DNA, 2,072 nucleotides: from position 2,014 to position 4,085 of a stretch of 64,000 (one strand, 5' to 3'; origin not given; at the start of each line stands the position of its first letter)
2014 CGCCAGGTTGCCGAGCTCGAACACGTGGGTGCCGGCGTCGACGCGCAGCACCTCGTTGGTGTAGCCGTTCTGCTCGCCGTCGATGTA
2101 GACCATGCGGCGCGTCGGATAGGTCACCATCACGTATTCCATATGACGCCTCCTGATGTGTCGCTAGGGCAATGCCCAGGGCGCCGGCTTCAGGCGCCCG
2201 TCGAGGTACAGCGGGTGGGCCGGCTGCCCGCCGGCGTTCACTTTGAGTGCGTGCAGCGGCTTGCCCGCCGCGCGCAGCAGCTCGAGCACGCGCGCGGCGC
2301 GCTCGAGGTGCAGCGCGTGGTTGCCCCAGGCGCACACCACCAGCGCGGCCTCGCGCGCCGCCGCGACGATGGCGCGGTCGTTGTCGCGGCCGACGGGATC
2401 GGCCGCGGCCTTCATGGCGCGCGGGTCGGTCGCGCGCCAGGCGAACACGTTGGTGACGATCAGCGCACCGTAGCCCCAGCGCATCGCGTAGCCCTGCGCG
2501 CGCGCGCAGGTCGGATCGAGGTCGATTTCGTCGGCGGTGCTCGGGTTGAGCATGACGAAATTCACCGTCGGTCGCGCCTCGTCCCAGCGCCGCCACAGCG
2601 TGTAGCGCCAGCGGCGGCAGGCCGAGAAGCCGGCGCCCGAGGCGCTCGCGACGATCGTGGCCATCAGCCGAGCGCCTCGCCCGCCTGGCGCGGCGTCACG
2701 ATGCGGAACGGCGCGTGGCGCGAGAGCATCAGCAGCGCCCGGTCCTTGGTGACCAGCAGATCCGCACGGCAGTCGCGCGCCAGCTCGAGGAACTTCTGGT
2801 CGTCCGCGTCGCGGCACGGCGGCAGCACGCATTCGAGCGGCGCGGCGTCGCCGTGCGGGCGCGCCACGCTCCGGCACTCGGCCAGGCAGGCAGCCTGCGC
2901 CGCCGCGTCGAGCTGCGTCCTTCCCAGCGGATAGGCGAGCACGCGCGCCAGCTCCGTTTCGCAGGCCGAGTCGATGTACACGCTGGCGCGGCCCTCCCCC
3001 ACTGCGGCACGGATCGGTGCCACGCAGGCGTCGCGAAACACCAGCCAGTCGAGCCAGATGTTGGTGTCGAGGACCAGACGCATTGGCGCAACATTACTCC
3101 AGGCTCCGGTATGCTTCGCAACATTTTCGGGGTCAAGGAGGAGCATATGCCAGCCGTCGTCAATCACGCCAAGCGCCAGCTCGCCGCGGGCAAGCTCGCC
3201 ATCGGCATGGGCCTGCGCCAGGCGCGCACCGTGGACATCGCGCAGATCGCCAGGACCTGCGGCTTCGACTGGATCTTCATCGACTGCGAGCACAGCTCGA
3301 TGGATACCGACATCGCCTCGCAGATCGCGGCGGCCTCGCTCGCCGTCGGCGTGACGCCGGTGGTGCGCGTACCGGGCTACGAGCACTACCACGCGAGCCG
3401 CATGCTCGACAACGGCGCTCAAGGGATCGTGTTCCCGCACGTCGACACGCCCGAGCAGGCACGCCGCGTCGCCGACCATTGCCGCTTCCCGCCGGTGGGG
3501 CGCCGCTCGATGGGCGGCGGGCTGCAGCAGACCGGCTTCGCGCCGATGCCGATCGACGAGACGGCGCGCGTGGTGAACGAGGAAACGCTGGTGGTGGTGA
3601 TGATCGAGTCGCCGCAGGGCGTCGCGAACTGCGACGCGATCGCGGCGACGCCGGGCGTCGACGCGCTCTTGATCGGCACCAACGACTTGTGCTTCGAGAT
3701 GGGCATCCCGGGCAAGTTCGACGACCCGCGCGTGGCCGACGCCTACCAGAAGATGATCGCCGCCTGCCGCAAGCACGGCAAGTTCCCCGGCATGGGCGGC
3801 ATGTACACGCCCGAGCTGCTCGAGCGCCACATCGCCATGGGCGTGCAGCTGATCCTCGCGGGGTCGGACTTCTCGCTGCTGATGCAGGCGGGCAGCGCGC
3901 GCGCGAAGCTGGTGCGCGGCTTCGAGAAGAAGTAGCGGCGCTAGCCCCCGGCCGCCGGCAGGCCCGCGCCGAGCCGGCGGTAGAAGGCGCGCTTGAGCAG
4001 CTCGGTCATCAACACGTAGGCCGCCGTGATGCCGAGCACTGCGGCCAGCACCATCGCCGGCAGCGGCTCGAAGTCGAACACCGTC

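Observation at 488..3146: PIN - DUF1643 - 73 aa - patatin lipoprotein cassette with no recognisable antitoxin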

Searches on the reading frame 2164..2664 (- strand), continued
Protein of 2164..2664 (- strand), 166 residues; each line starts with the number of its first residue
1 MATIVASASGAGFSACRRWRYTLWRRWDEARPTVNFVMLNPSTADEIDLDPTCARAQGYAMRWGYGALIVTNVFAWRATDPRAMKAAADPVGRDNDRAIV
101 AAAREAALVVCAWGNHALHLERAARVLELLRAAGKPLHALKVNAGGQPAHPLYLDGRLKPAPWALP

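Call 107: find_encoding_contigs(protein=P0007, flank=4000, max_places=1)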
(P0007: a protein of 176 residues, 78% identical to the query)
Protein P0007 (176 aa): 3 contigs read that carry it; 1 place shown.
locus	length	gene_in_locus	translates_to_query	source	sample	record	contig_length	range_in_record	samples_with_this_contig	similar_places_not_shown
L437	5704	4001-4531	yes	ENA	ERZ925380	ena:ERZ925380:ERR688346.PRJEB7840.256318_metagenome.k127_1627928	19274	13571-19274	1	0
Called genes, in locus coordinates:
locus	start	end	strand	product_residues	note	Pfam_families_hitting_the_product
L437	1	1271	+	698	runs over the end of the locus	PF00580:UvrD-helicase, PF13604:AAA_30 (faint), PF01443:Viral_helicase1 (faint), PF13245:AAA_19, PF13361:UvrD_C, PF13538:UvrD_C_2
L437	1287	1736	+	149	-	PF01850:PIN, PF13470:PIN_3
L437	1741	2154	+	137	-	PF00472:RF-1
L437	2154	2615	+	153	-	PF02639:DUF188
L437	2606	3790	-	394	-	PF00487:FA_desaturase, PF01610:DDE_Tnp_ISL3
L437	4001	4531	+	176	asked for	PF07799:DUF1643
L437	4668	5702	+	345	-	?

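Call 108: find_encoding_contigs(protein=P0014, flank=4000, max_places=1)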
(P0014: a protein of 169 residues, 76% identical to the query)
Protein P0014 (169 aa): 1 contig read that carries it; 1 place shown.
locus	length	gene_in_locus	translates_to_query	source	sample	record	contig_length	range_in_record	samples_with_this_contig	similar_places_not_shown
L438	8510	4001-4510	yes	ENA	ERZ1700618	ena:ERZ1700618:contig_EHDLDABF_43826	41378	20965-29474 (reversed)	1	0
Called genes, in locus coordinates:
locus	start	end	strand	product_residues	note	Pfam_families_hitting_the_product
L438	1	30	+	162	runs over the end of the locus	-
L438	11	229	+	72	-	-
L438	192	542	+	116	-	PF01909:NTP_transf_2, PF18765:Polbeta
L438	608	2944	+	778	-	PF00211:Guanylate_cyc, PF13424:TPR_12 (faint), PF13191:AAA_16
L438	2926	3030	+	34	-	-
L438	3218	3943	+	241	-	PF13424:TPR_12 (faint), PF17874:TPR_MalT (faint)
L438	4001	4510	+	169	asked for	PF07799:DUF1643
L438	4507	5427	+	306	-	PF00291:PALP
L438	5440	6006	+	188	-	PF07298:NnrU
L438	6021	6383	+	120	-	PF00462:Glutaredoxin (weak)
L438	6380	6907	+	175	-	PF11136:DUF2889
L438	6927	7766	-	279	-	PF00724:Oxidored_FMN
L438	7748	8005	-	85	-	PF00724:Oxidored_FMN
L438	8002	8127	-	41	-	-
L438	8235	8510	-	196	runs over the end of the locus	PF01612:DNA_pol_A_exo1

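Call 111: search_protein_families(library=pfam, alignment_id=A8, max_evalue=0.0001)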
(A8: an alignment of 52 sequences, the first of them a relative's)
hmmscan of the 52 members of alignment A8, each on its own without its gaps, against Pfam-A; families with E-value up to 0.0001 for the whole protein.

A. member 1, L001:4053-4799:+ (249 aa): 3 families
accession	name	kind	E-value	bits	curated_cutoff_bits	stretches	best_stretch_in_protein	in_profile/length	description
PF13561.12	adh_short_C2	-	5.2e-65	219.8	27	1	12-246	1-235/236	Enoyl-(Acyl carrier protein) reductase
PF00106.31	adh_short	-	3.9e-48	164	26.6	1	6-187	1-182/195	short chain dehydrogenase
PF08659.16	KR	-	4.8e-10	40.1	22.6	1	9-164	4-159/180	KR domain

B. families by the number of members that match (of 52 scanned): 58 families (the first 25 are shown)
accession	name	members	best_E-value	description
PF01844.29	HNH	7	8.5e-12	HNH endonuclease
PF13361.12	UvrD_C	3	5.3e-45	UvrD-like helicase C-terminal domain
PF07045.17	DUF1330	3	6.6e-24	Domain of unknown function (DUF1330)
PF13538.12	UvrD_C_2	3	8.2e-13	UvrD-like helicase C-terminal domain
PF00580.27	UvrD-helicase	2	1.6e-65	UvrD/REP helicase N-terminal domain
PF01509.24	TruB_N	2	8e-52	TruB family pseudouridylate synthase (N terminal domain)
PF07690.21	MFS_1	2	2.9e-42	Major Facilitator Superfamily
PF13245.12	AAA_19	2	1.2e-21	AAA domain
PF13744.12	HTH_37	2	1.2e-20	Helix-turn-helix domain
PF13581.12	HATPase_c_2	2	1.5e-17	Histidine kinase-like ATPase domain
PF13417.12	GST_N_3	2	2e-17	Glutathione S-transferase, N-terminal domain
PF16198.10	TruB_C_2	2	1.8e-15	tRNA pseudouridylate synthase B C-terminal domain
PF01850.27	PIN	2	1.8e-13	PIN domain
PF13409.12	GST_N_2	2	6.3e-13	Glutathione S-transferase, N-terminal domain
PF13410.11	GST_C_2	2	2.1e-12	Glutathione S-transferase, C-terminal domain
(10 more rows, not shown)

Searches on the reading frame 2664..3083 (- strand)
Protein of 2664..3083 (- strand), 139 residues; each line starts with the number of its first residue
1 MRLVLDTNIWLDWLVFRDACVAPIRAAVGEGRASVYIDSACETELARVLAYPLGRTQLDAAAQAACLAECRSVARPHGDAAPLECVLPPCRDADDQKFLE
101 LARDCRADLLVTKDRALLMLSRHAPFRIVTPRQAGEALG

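Call 6: search_protein_families(library=pfam, proteins=[window:2664-3083:-], max_evalue=0.1)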
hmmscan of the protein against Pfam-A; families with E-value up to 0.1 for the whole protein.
window:2664-3083:- (139 aa): 3 families
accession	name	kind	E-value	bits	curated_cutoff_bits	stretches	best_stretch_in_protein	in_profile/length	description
PF13470.12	PIN_3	-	5.5e-20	72.7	27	1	2-116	1-115/115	PIN domain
PF01850.27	PIN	-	0.0023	19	23.6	1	4-72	2-71/120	PIN domain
PF16289.11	PIN_12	-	0.051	14.4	32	1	3-49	1-49/172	PIN domain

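Call 7: search_protein_families(library=padloc, proteins=[window:2664-3083:-], max_evalue=0.1)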
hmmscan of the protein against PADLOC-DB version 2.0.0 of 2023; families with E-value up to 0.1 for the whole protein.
window:2664-3083:- (139 aa): 0 families

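Call 8: search_protein_families(library=ncbifam, proteins=[window:2664-3083:-], max_evalue=0.1)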
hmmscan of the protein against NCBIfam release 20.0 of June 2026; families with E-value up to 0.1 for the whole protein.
window:2664-3083:- (139 aa): 1 family
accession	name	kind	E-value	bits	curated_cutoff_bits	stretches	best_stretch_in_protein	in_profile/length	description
TIGR00305.1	TIGR00305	equivalog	2.1e-08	34.5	29.15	1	2-120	1-115/115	putative toxin-antitoxin system toxin component, PIN family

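Call 10: search_solved_structures(query=window:2664-3083:-, max_evalue=1, show_alignments=1)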
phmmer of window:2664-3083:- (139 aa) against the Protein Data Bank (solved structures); distinct sequences matched with E-value up to 1: 1.
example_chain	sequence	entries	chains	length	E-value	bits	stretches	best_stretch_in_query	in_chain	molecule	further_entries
3ix7_A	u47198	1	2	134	0.0024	21.4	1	78-129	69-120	Uncharacterized protein TTHA0540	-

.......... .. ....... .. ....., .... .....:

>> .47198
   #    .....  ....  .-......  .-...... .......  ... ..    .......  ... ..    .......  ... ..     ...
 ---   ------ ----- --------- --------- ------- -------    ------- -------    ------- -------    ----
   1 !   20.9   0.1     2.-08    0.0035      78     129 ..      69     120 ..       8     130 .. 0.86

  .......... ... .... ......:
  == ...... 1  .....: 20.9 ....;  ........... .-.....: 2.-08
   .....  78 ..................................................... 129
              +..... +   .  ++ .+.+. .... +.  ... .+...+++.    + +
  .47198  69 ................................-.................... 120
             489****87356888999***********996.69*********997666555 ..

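Call 42: find_related_loci(query=A4, collection=metagenome_contigs, flank=4000)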
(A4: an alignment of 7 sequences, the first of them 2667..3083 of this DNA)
Query A4 (139 aa) in metagenome_contigs; peptide patterns used: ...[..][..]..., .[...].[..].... (x = any residue, [..] = any of these).
600 stretches matched a pattern (row limit reached: there are more); 546 encode a relative of the query (tblastn E <= 1e-3); the best 80 are kept; 80 distinct loci.
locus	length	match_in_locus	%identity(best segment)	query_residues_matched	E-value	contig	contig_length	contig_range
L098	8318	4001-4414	80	1-138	3e-60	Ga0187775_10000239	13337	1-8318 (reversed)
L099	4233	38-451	79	1-138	2e-60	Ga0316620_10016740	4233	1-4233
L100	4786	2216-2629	78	1-138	1e-58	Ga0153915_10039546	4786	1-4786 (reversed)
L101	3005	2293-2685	78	1-131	4e-54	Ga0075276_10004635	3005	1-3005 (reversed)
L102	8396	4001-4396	78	1-132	1e-52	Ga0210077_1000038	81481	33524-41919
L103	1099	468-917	61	1-138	1e-52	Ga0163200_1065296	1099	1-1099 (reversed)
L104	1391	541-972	60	1-139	9e-49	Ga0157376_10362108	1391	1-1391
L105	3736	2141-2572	59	1-139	1e-45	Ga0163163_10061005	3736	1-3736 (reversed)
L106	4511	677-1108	59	1-139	1e-45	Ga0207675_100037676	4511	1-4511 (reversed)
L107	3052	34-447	62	1-135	4e-45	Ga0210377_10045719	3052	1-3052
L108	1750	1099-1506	62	1-135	1e-45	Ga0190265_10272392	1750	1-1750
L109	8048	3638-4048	59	1-133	6e-45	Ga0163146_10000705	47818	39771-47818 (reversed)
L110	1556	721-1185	55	1-138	3e-46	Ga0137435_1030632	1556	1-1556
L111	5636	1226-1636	61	1-135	6e-45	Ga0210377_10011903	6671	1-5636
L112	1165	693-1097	59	2-133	2e-46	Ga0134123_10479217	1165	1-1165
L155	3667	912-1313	58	1-131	3e-40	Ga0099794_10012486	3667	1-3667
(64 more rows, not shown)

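Call 46: search_protein_families(library=pfam, proteins=[L155:486-905:+], max_evalue=0.01)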
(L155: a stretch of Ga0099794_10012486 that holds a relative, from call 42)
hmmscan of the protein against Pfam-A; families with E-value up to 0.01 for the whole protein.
L155:486-905:+ (140 aa): 1 family
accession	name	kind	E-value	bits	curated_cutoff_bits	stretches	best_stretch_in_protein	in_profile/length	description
PF11697.13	DUF3293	-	1.1e-16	61.6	25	1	51-124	1-73/73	Protein of unknown function (DUF3293)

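Call 103: search_protein_families(library=phrogs, proteins=[window:2664-3083:-], max_evalue=0.001)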
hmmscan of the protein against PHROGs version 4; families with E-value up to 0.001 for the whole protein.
window:2664-3083:- (139 aa): 1 family
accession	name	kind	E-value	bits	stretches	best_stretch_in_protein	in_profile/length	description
phrog_14427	-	unknown function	1.8e-08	35.3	1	1-132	2-128/139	-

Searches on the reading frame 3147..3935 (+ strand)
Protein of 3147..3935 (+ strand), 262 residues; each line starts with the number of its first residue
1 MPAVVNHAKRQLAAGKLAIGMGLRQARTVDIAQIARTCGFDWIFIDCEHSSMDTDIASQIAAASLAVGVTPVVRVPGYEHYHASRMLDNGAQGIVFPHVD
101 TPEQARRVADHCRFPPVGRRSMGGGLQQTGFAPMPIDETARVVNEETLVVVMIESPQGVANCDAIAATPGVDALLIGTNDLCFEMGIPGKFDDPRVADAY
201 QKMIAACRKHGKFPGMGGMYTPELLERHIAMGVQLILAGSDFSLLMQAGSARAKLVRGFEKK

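Call 6: search_protein_families(library=pfam, proteins=[window:3147-3935:+], max_evalue=0.1)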
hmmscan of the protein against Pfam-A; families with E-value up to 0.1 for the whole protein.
window:3147-3935:+ (262 aa): 3 families
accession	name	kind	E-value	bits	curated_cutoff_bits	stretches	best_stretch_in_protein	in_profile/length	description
PF03328.21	HpcH_HpaI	-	2.1e-35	122.4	25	1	29-241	11-214/221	HpcH/HpaI aldolase/citrate lyase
PF02896.24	PEP-utilizers_C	-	0.0018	18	22.8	1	138-206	166-231/293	PEP-utilising enzyme, PEP-binding domain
PF00224.27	PK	-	0.092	12.3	30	0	145-212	216-275/328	Pyruvate kinase, barrel domain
